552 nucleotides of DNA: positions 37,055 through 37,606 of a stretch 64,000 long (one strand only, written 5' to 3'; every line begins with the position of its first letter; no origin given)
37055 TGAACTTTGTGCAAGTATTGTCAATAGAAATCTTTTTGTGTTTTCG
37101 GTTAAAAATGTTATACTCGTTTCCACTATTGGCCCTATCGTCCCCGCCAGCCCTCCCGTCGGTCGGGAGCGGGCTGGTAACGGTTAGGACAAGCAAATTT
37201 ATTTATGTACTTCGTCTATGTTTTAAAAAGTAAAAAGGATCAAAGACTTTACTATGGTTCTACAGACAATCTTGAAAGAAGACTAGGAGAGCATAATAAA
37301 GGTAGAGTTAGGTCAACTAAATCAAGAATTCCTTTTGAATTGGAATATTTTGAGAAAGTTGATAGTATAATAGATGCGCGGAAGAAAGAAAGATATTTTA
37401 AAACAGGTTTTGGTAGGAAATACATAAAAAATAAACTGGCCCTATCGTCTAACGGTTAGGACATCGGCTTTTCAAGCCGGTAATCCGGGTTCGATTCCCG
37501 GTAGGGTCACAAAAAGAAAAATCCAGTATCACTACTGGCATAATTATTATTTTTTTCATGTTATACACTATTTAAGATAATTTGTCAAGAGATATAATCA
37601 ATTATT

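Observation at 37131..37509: Small GIY-YIG nuclease gene between a hairpin-interrupted 5' half-copy of tRNA-Glu and the intact tRNA-Glu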

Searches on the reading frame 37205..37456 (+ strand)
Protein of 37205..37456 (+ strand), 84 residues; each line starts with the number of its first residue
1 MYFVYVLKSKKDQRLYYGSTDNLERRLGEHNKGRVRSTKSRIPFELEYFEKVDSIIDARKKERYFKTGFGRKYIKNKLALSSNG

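Call 4: search_protein_families(library=pfam, proteins=[window:37205-37456:+], max_evalue=0.1)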
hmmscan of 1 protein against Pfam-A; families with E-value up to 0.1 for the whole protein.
window:37205-37456:+ (84 aa): 3 families
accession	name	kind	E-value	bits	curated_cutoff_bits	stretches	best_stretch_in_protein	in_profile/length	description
PF01541.30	GIY-YIG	-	2.7e-15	56.9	22.6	1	1-72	1-76/78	GIY-YIG catalytic domain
PF10544.15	T5orf172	-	3.5e-05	24.7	20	1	3-71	2-69/101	T5orf172 domain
PF13455.12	MUG113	-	0.0029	18.6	22.3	1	18-76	4-54/73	Meiotically up-regulated gene 113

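Call 5: search_protein_families(library=ncbifam, proteins=[window:37205-37456:+], max_evalue=0.1)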
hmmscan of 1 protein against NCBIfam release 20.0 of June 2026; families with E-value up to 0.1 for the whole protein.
window:37205-37456:+ (84 aa): 4 families
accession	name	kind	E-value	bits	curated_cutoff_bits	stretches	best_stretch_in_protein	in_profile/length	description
TIGR01453.1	grpIintron_endo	subfamily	0.00074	19.6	56.05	1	2-40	2-40/215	group I intron endonuclease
NF005905.0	PRK07883.1-3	equivalog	0.0067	15.1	508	1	4-58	229-281/581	DEDD exonuclease domain-containing protein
NF011261.0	PRK14667.1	equivalog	0.012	14.1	818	1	4-45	19-59/567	excinuclease ABC subunit C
NF005906.0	PRK07883.1-4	equivalog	0.013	13.9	495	1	4-39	218-254/563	DEDD exonuclease domain-containing protein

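Call 11: find_encoding_contigs(protein=window:37205-37456:+, flank=3000, max_places=6)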
Protein window:37205-37456:+ (84 aa): 2 contigs read that carry it; 1 place shown.
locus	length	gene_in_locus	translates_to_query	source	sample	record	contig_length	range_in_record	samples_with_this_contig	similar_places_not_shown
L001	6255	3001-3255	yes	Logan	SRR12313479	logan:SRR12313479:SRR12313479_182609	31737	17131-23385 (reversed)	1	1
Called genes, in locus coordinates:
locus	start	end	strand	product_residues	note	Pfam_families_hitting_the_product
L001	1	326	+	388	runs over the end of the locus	PF00091:Tubulin, PF12327:FtsZ_C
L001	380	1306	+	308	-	PF00890:FAD_binding_2 (weak), PF01134:GIDA (faint), PF01266:DAO (faint), PF01946:Thi4 (faint), PF03486:HI0933_like (faint), PF07992:Pyr_redox_2, PF13738:Pyr_redox_3, PF00070:Pyr_redox, +1 more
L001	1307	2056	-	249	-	PF00483:NTP_transferase, PF01128:IspD, PF12804:NTP_transf_3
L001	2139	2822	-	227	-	-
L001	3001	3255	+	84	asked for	PF01541:GIY-YIG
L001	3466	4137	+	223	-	PF01182:Glucosamine_iso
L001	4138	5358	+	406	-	PF00479:G6PD_N, PF02781:G6PD_C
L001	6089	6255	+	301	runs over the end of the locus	-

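Call 12: find_homologous_proteins(query=window:37205-37456:+)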
Query window:37205-37456:+ (84 aa): 70 proteins with E <= 0.001 among 70 candidates.
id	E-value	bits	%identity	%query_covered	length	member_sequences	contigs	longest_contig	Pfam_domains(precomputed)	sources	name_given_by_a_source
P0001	1.8e-47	176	100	100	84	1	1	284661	PF01541.31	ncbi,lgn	-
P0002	1.3e-38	148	83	100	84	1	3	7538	PF01541.31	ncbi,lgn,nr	ncbi:MAG: GIY-YIG nuclease family protein [Candidatus Pacebacteria bacterium]|nr:GIY-YIG nuclease fa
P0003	2.6e-36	141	81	100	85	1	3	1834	PF10544.16,PF13455.13,PF01541.31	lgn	-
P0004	9.5e-35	136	75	100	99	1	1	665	PF01541.31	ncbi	-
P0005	2.3e-34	135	76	100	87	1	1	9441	PF01541.31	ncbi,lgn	-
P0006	8.4e-34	133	76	100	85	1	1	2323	PF01541.31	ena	-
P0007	1.7e-33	132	75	100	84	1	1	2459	PF10544.16,PF01541.31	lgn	-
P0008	4.5e-33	130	79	100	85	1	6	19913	PF01541.31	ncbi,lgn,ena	-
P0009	6.2e-33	130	78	100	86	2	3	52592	PF10544.16,PF01541.31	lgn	-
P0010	9.2e-33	129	75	100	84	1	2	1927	PF01541.31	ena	-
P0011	9.5e-33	129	75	100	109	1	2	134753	PF01541.31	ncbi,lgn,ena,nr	ncbi:MAG TPA: GIY-YIG nuclease family protein [Candidatus Paceibacterota bacterium]|nr:GIY-YIG nucle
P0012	2.5e-32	128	75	100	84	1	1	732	PF01541.31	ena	-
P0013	3.5e-32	128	74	100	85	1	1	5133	PF01541.31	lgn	-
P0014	1.7e-31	125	74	100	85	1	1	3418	PF01541.31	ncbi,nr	ncbi:GIY-YIG nuclease family protein [Patescibacteria group bacterium]|nr:GIY-YIG nuclease family pr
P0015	4.5e-31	124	73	100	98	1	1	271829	PF01541.31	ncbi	-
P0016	6.5e-31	124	73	100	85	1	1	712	PF10544.16,PF01541.31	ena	-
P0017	1.6e-30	122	74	100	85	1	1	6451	PF01541.31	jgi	jgi:putative endonuclease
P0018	1.8e-30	122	74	100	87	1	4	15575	PF01541.31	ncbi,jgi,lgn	jgi:putative endonuclease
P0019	2.2e-30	122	71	100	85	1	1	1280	PF01541.31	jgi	jgi:putative endonuclease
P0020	2.6e-30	122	73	94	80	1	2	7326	PF01541.31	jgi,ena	jgi:putative endonuclease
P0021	1.3e-29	119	71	100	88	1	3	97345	PF01541.31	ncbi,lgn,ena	-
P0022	1.3e-29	119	73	93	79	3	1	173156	PF01541.31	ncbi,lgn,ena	-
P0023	1.4e-29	119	70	100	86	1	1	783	PF01541.31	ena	-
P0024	1.9e-29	119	73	93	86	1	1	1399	PF01541.31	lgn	-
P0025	3.3e-29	118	71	93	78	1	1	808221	PF01541.31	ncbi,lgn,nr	ncbi:GIY-YIG nuclease family protein [Candidatus Nomurabacteria bacterium]|nr:MAG: GIY-YIG nuclease 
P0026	6.4e-29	117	68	100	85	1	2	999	PF01541.31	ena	-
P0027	8.2e-29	117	72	100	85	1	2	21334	PF01541.31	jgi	jgi:putative endonuclease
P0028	8.7e-29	117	68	93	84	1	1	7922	PF01541.31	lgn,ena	-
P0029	9.3e-28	114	70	94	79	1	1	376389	PF01541.31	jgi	jgi:putative endonuclease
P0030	3.3e-27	112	69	100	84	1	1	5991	PF01541.31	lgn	-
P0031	5.4e-27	111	65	98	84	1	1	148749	PF01541.31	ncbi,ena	ncbi:MAG: GIY-YIG nuclease family protein [Candidatus Paceibacterota bacterium]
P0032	2.7e-26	109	62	94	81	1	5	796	PF01541.31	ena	-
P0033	7.8e-26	107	61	94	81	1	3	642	PF01541.31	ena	-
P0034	3.7e-25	105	66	99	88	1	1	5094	PF01541.31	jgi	jgi:putative endonuclease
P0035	2.7e-24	103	65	92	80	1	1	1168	PF01541.31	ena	-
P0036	3.8e-24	102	65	93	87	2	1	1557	PF01541.31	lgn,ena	-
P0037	6.2e-22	95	60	92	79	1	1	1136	PF10544.16,PF01541.31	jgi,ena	-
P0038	1.2e-20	91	58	90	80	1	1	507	PF01541.31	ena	-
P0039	5.2e-20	89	56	93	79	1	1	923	PF01541.31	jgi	jgi:putative endonuclease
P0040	5.5e-20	89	58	93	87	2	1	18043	PF01541.31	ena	-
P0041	5.5e-19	86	55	92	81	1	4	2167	PF01541.31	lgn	-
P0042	6.0e-19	86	59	93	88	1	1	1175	PF01541.31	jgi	jgi:putative endonuclease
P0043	1.2e-18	85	54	93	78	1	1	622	PF01541.31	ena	-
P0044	1.4e-18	84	54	93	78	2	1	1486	PF01541.31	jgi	jgi:putative endonuclease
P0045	2.0e-18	84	57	94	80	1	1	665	PF01541.31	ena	-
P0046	2.1e-18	84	57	89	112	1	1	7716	PF01541.31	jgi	jgi:putative endonuclease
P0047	3.5e-18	83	55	93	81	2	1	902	PF10544.16,PF01541.31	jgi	jgi:putative endonuclease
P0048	5.3e-18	83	51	93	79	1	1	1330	PF01541.31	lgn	-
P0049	9.4e-18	82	55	93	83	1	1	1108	PF01541.31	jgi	jgi:putative endonuclease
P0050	1.0e-17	82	55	88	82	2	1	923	PF01541.31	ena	-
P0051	1.4e-17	81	54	93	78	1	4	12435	PF01541.31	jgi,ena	jgi:putative endonuclease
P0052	3.0e-17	80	54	93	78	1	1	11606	PF01541.31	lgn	-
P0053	3.2e-17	80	65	74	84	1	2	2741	PF10544.16,PF01541.31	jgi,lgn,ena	-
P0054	3.8e-17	80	57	89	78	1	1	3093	PF01541.31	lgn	-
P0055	9.4e-17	79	56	94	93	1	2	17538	PF10544.16,PF01541.31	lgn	-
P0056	1.6e-16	78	66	74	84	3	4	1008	PF01541.31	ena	-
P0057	2.1e-16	77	55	88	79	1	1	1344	PF01541.31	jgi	jgi:putative endonuclease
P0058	2.6e-16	77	53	93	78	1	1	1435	PF01541.31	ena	-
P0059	6.7e-15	73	53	92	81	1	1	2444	PF01541.31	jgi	jgi:putative endonuclease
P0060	1.1e-14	72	49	89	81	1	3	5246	PF10544.16,PF01541.31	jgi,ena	-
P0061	7.2e-14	69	53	86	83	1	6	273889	PF01541.31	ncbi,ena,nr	ncbi:MAG: GIY-YIG nuclease family protein [bacterium]|nr:GIY-YIG nuclease family protein [Candidatus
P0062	1.2e-13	69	53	93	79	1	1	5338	PF01541.31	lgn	-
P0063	1.9e-13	68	49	92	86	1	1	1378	PF01541.31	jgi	-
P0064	2.4e-13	68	72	60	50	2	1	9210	PF01541.31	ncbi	-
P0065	4.2e-13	67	70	60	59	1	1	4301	PF01541.31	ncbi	-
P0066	6.3e-13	66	74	55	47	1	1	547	PF01541.31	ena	-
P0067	1.1e-12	66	55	79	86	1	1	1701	PF01541.31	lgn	-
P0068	1.2e-12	66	63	64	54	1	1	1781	PF01541.31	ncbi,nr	ncbi:MAG: GIY-YIG nuclease family protein, partial [Patescibacteria group bacterium]|nr:GIY-YIG nucl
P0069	6.7e-10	57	58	60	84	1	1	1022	PF01541.31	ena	-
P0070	2.0e-9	55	47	88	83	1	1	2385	PF01541.31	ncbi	-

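Call 16: find_related_loci(query=A1, collection=genome_contigs, flank=1500)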
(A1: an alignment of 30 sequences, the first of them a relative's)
Query A1 (84 aa) in genome_contigs; peptide patterns used: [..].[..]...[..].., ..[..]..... (x = any residue, [..] = any of these).
532 stretches matched a pattern; 488 encode a relative of the query (tblastn E <= 1e-3); the best 80 are kept; 80 distinct loci.
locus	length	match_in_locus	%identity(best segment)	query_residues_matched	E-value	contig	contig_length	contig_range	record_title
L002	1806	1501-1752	83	1-84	9e-44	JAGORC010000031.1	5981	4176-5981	MAG: Candidatus Paceibacterota bacterium isolate Gw_Eff_bin_237 Gw_Eff_42739_length_5981_cov_8.694226, whole genome shot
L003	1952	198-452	76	1-84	3e-39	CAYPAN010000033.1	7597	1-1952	MAG TPA_asm: uncultured Candidatus Saccharibacteria bacterium isolate binchicken_co241_293 genome assembly, contig: NODE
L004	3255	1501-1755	79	1-84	6e-39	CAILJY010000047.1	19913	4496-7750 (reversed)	uncultured bacterium isolate Loclat_bin-15745 genome assembly, contig: bin-15745:47/86, whole genome shotgun sequence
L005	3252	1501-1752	75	1-84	1e-38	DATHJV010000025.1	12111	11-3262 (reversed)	MAG TPA_asm: Candidatus Paceibacterota bacterium isolate SMAG_U12561 k141_358583, whole genome shotgun sequence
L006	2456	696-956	74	1-84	9e-37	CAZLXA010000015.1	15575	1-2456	MAG TPA_asm: uncultured Candidatus Saccharibacteria bacterium isolate SRP272421_co2_734 genome assembly, contig: NODE_12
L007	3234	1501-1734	73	1-78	9e-35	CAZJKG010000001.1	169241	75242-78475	MAG TPA_asm: uncultured Candidatus Saccharibacteria bacterium isolate SRP178908_co1_344 genome assembly, contig: NODE_26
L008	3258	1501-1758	67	1-84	8e-35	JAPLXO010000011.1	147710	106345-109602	MAG: Candidatus Nomurabacteria bacterium isolate LacPavin_0818_WC45_MAG_33_25 LacPavin_0818_WC45_scaffold_11314, whole g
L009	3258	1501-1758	67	2-84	3e-34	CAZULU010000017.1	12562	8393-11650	MAG TPA_asm: uncultured Pseudomonadales bacterium isolate SRP193661_co1_10 genome assembly, contig: NODE_5016_length_125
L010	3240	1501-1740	69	1-80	1e-33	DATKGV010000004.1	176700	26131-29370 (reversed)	MAG TPA_asm: Candidatus Paceibacterota bacterium isolate SMAG_U14560 k141_46071, whole genome shotgun sequence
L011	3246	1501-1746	65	1-82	5e-32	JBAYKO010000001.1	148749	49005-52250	MAG: Candidatus Paceibacterota bacterium isolate SO_2016_GW1_81 scaffold00240_OW334_2016, whole genome shotgun sequence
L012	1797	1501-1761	63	1-84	2e-31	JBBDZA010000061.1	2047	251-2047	MAG: Parcubacteria group bacterium isolate LejiaD_47_45 Lejia_D_67436_length_2047_cov_29, whole genome shotgun sequence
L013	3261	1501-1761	60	1-84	3e-31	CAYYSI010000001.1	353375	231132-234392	MAG TPA_asm: uncultured Candidatus Saccharibacteria bacterium isolate SRP296810_co1_396 genome assembly, contig: NODE_15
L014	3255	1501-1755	61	1-84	1e-30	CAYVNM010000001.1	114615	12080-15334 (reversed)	MAG TPA_asm: uncultured Candidatus Saccharibacteria bacterium isolate SRP278252_co2_282 genome assembly, contig: NODE_22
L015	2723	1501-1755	62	1-84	2e-30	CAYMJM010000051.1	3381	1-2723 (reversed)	MAG TPA_asm: uncultured Candidatus Saccharibacteria bacterium isolate binchicken_co173_429 genome assembly, contig: NODE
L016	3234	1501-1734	58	1-78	8e-27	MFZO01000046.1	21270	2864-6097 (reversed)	MAG: Candidatus Roizmanbacteria bacterium RIFCSPHIGHO2_02_FULL_38_11 rifcsphigho2_02_scaffold_7443, whole genome shotgun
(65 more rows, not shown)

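Call 45: search_solved_structures(query=A1, max_evalue=1, show_alignments=2)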
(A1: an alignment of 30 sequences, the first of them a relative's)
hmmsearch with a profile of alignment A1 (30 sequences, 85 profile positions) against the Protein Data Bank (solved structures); distinct sequences matched with E-value up to 1: 11.
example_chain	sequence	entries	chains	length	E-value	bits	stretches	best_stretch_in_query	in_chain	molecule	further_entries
1ywl_A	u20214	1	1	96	5.3e-08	36.6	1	3-67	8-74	Hypothetical UPF0213 protein EF2693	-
1zg2_A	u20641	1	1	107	3.4e-07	34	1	2-63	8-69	Hypothetical UPF0213 protein BH0048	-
7wme_A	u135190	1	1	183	0.015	19.1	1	7-47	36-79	Structure-specific endonuclease subunit SLX1 homolog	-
6seh_C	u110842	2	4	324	0.024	18.5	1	2-32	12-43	Structure-specific endonuclease subunit SLX1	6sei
7cq2_A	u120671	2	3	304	0.098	16.5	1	2-77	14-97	Structure-specific endonuclease subunit SLX1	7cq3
4xlg_A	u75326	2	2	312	0.16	15.8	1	3-41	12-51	Structure-specific endonuclease subunit SLX1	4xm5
1mk0_A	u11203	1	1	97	0.27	15.1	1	4-42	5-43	Intron-associated endonuclease 1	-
7cq4_A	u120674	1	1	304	0.51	14.2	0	2-77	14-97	Structure-specific endonuclease subunit SLX1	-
2rrb_A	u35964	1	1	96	0.77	13.6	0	37-62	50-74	cDNA FLJ40872 fis, clone TUTER2000283, highly similar to Homo sapiens transformer-2-beta (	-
2cqc_A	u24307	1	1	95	0.77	13.6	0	37-62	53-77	Arginine/serine-rich splicing factor 10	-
2rra_A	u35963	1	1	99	0.81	13.6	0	37-62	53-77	cDNA FLJ40872 fis, clone TUTER2000283, highly similar to Homo sapiens transformer-2-beta (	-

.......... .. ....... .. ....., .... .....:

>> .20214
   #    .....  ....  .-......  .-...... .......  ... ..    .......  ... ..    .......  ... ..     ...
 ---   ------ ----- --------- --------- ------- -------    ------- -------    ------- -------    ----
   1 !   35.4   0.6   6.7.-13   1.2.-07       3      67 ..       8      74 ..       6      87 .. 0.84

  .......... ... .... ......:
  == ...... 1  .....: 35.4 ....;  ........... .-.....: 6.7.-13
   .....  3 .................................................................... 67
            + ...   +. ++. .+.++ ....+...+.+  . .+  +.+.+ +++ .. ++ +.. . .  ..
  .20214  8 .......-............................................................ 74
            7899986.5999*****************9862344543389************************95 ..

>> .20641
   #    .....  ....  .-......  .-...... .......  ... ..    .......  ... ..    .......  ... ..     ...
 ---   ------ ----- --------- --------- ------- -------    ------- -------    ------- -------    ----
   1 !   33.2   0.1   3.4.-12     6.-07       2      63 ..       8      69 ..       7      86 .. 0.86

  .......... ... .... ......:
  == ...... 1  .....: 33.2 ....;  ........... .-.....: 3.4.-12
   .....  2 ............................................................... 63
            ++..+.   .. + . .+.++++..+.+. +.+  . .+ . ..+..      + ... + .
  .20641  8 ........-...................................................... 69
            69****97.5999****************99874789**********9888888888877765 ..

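Call 59: search_dna_similar(query=window:37205-37456:+, collection=phages, mode=protein, max_rows=12)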
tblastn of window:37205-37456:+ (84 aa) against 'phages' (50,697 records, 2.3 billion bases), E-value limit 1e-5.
No match.

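Call 60: search_protein_representatives(alignment_id=A1)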
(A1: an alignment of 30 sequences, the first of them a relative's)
Query: 30 sequences, 85 profile positions. Proteins with E-value up to 0.001 (for the whole library): 15466; up to 1e-10: 3537; up to 1e-30: 2. The best 150 are listed.
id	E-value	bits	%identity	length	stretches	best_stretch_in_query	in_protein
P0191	4.1e-36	139.5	-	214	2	1-78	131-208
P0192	3.3e-33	130.2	-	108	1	1-82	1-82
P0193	1.6e-29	118.4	-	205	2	2-68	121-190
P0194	8.0e-29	116.2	-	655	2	11-80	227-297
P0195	1.9e-27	111.8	-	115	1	1-78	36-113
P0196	1.4e-26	109.0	-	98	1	1-80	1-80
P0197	3.0e-26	107.9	-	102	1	1-81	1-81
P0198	5.0e-26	107.2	-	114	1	1-79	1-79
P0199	7.6e-26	106.6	-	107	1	2-79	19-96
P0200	1.2e-25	106.0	-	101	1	1-78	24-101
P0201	2.2e-25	105.2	-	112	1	1-78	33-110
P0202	3.5e-25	104.5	-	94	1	1-80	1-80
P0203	5.4e-25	103.9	-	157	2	9-76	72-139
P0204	9.2e-25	103.2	-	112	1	1-79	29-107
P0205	1.3e-24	102.7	-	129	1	1-79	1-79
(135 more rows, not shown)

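Call 64: search_dna_similar(query=window:37205-37438:+, collection=plasmids, mode=protein, max_evalue=0.001, max_rows=25)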
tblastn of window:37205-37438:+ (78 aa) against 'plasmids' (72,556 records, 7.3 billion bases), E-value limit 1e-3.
No match.

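Call 71: predict_structure(alignment_id=A1)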
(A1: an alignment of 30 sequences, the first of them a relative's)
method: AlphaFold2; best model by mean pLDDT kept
length: 84 residues; sequences in the alignment: 30
mean_pLDDT: 93.6   pTM: 0.80
mean pLDDT of the five models: 93.6, 93.0, 93.1, 91.7, 91.6
residues with pLDDT >= 90: 76; 70-90: 4; 50-70: 3; < 50: 1
segments of 3 or more residues with pLDDT < 50: none
pLDDT, mean of each block of 10 residues (from residue 1): 97 96 98 96 97 97 96 89 53
secondary structure, 60 per line:
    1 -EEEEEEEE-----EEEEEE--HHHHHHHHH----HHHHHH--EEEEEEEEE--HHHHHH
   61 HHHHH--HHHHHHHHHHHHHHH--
elements in order: E2-9 E15-20 H23-31 H36-41 E44-52 H55-65 H68-82
